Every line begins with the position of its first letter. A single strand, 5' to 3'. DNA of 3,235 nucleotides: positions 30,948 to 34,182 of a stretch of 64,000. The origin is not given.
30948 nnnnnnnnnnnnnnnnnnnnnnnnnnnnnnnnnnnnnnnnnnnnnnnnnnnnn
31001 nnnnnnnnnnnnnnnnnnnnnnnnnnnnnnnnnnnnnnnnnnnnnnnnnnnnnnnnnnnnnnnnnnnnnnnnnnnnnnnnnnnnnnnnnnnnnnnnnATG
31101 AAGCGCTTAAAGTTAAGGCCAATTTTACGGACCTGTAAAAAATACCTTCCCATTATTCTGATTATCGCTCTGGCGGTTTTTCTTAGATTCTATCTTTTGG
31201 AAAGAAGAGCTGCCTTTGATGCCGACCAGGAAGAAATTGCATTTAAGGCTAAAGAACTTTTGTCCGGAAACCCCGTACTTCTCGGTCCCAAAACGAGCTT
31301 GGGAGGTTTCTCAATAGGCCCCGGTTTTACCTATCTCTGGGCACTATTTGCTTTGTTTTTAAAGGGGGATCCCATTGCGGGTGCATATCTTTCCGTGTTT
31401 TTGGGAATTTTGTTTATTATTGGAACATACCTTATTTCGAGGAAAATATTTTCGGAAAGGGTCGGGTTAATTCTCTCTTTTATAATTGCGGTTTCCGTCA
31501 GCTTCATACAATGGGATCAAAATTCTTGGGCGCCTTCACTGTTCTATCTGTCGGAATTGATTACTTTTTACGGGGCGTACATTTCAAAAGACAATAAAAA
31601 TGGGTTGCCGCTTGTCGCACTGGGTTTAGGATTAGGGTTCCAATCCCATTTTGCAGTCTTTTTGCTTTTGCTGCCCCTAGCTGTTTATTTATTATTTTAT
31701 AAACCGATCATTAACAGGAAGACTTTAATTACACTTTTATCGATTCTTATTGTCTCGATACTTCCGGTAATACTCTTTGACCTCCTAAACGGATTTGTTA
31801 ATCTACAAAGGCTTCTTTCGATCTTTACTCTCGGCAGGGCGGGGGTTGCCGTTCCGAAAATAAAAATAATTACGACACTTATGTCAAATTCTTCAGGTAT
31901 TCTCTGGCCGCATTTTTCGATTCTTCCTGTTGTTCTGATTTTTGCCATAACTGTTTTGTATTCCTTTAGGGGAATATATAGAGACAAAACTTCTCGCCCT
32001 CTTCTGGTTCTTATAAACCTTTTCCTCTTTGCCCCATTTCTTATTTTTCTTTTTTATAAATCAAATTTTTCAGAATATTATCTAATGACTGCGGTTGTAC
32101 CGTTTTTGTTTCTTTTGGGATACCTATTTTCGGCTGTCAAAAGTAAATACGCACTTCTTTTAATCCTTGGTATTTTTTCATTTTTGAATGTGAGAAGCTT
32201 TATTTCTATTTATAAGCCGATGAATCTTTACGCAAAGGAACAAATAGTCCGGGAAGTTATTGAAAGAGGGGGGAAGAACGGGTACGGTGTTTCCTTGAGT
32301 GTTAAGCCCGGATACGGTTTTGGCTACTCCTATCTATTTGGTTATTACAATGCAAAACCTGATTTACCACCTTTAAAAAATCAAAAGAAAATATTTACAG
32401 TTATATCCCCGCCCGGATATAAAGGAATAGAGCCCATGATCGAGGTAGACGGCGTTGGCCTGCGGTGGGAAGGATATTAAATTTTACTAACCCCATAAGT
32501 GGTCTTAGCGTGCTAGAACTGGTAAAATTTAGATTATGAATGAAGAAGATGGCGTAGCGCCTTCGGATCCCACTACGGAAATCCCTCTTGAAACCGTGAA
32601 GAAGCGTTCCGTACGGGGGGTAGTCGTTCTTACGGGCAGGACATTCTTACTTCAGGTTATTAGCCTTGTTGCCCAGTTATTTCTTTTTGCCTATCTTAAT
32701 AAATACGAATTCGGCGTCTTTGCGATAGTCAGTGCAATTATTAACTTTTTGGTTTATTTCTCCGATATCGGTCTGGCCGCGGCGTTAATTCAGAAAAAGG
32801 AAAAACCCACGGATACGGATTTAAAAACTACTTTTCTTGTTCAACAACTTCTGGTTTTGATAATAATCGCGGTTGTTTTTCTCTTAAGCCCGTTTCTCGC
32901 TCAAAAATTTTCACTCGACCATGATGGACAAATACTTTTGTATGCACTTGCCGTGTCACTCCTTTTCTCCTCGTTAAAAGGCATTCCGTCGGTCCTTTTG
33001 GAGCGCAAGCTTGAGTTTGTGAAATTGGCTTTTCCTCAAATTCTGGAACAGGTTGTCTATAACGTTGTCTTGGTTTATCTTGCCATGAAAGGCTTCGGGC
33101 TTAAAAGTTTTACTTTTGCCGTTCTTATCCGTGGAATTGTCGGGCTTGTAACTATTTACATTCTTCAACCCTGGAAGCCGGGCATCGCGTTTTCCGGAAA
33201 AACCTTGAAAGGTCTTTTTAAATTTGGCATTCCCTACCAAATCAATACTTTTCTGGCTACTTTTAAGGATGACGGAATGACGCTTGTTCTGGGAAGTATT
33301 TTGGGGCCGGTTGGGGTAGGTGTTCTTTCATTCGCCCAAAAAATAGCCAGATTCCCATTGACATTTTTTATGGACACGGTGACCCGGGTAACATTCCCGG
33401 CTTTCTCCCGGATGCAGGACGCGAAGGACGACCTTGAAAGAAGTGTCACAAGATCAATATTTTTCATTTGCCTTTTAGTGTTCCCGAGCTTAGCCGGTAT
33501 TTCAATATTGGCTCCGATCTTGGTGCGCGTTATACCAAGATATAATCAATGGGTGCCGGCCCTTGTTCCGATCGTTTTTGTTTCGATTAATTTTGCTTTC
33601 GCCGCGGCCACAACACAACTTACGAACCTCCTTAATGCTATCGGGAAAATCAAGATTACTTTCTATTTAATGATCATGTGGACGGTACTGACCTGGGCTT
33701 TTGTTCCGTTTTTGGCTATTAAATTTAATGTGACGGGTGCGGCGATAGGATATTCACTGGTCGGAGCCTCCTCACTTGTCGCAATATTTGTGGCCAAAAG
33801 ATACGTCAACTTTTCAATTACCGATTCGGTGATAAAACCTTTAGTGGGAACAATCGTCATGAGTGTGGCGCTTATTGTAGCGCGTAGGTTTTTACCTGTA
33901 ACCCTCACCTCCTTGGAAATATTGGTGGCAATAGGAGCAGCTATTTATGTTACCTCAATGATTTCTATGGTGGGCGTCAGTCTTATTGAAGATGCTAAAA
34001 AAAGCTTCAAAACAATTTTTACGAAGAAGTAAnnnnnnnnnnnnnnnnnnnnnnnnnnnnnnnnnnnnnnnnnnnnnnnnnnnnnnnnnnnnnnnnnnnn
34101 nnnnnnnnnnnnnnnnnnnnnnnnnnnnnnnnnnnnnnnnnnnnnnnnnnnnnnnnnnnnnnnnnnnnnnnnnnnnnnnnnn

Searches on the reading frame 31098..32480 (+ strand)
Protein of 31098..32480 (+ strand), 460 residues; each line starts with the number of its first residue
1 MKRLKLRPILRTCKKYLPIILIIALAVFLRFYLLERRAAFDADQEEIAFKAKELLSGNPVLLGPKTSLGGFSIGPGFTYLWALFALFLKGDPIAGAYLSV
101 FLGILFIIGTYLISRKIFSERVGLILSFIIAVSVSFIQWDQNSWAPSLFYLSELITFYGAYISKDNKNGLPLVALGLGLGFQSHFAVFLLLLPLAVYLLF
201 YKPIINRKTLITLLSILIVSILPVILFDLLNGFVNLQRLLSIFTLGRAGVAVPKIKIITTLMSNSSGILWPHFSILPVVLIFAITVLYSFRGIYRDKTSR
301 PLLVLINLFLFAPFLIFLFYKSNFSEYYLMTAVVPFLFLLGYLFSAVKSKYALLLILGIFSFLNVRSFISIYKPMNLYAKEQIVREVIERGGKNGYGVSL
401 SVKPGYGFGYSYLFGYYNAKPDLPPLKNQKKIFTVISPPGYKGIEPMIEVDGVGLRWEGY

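Call 33: search_protein_families(library=pfam, proteins=[window:31098-32480:+], max_evalue=0.01)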
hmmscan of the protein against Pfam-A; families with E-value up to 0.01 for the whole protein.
window:31098-32480:+ (460 aa): 1 family
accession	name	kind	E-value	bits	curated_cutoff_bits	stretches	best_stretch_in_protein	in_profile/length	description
PF13231.12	PMT_2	-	1.9e-08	35.1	26.1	1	75-225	4-158/160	Dolichyl-phosphate-mannose-protein mannosyltransferase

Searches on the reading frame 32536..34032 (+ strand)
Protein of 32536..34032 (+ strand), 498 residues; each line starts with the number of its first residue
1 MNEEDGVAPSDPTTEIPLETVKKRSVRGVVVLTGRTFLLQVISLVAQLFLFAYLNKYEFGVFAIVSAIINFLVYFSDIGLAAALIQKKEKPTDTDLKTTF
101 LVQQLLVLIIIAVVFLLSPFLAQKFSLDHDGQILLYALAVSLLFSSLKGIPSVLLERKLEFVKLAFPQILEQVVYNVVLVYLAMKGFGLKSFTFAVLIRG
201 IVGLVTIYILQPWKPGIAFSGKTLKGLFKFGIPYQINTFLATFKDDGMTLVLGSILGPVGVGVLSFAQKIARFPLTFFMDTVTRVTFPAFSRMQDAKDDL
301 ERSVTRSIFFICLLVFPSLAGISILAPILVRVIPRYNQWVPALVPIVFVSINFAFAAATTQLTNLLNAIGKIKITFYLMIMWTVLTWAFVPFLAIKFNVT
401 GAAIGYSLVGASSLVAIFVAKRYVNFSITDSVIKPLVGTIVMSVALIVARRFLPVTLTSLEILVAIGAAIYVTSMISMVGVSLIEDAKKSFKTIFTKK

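Call 33: search_protein_families(library=pfam, proteins=[window:32536-34032:+], max_evalue=0.01)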
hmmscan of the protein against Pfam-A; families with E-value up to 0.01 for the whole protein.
window:32536-34032:+ (498 aa): 2 families
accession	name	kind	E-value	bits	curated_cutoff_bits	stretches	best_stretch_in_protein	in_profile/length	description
PF13440.11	Polysacc_synt_3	-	8.8e-56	189.7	23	1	54-333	6-283/293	Polysaccharide biosynthesis protein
PF01943.22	Polysacc_synt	-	2.4e-28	99.8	28.2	1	26-294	2-274/274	Polysaccharide biosynthesis protein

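Call 86: search_protein_families(library=ncbifam, proteins=[window:32536-34032:+], max_evalue=0.00001)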
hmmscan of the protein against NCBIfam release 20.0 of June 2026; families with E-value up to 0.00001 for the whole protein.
window:32536-34032:+ (498 aa): 3 families
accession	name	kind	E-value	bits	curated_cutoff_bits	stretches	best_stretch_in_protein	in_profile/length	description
NF007773.0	PRK10459.1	equivalog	4.2e-38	131.6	273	1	22-477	4-466/492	MOP flippase family protein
NF047674.1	TeichurnBiosyTuaB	equivalog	4.1e-30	105.2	580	1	19-475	2-466/469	teichuronic acid biosynthesis protein TuaB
NF058658.1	Oglyco_Wzx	exception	5.1e-28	98.3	720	1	20-482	5-467/478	O-glycosylation flippase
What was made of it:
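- On Three-component extracytoplasmic glycosylation system: The gene at 32536 is a MOP flippase (calls 33, 86).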
